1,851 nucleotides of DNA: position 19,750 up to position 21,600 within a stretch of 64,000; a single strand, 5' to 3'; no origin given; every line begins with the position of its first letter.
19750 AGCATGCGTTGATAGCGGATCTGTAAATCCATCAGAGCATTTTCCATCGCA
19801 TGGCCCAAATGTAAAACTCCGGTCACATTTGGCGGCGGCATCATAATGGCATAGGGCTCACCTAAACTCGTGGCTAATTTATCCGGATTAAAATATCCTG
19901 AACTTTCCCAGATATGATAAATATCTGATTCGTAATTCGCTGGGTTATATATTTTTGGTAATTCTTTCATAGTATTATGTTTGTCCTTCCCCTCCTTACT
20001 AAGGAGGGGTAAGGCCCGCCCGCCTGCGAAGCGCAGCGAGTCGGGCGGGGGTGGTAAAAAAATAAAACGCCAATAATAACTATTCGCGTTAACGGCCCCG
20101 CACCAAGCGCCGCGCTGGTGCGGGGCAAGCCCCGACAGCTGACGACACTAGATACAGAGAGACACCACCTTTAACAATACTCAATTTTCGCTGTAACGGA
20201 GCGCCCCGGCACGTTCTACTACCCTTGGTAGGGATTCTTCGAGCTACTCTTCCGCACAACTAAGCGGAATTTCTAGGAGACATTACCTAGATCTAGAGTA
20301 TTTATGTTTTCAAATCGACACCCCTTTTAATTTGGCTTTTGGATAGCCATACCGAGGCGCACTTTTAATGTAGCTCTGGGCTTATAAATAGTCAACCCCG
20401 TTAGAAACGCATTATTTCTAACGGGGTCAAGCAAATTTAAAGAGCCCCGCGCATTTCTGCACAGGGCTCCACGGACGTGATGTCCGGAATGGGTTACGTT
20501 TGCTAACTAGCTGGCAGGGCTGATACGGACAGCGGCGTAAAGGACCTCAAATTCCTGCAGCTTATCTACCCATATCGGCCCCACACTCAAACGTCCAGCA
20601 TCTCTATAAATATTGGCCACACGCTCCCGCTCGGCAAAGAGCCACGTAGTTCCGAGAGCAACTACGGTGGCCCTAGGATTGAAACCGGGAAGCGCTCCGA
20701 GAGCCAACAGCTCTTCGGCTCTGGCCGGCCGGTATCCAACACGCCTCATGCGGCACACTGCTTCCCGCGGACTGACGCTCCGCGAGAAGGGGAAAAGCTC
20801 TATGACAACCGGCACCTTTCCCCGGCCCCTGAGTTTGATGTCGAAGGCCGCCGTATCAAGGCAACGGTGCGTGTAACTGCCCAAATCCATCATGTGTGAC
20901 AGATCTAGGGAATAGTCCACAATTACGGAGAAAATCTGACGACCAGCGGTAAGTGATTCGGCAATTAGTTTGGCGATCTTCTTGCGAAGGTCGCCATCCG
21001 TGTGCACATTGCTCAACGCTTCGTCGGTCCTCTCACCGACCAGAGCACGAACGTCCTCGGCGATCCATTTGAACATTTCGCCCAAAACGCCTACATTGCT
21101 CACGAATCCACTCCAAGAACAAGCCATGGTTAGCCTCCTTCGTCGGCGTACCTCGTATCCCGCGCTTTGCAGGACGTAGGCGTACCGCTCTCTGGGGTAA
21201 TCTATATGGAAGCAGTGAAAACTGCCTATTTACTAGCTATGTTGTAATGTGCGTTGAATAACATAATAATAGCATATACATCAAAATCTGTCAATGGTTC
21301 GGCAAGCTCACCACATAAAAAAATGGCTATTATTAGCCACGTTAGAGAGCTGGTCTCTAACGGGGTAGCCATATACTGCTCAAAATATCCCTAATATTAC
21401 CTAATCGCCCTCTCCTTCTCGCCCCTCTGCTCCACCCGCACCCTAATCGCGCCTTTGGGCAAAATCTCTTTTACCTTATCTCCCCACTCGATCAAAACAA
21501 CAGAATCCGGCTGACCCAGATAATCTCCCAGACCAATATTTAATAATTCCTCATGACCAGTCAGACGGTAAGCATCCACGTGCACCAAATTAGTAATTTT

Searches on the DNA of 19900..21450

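Call 104: search_rna_families(source=window, start=19900, end=21450, threshold=evalue, max_evalue=1)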
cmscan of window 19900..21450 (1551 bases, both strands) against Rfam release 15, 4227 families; matches with E-value up to 1: 0.
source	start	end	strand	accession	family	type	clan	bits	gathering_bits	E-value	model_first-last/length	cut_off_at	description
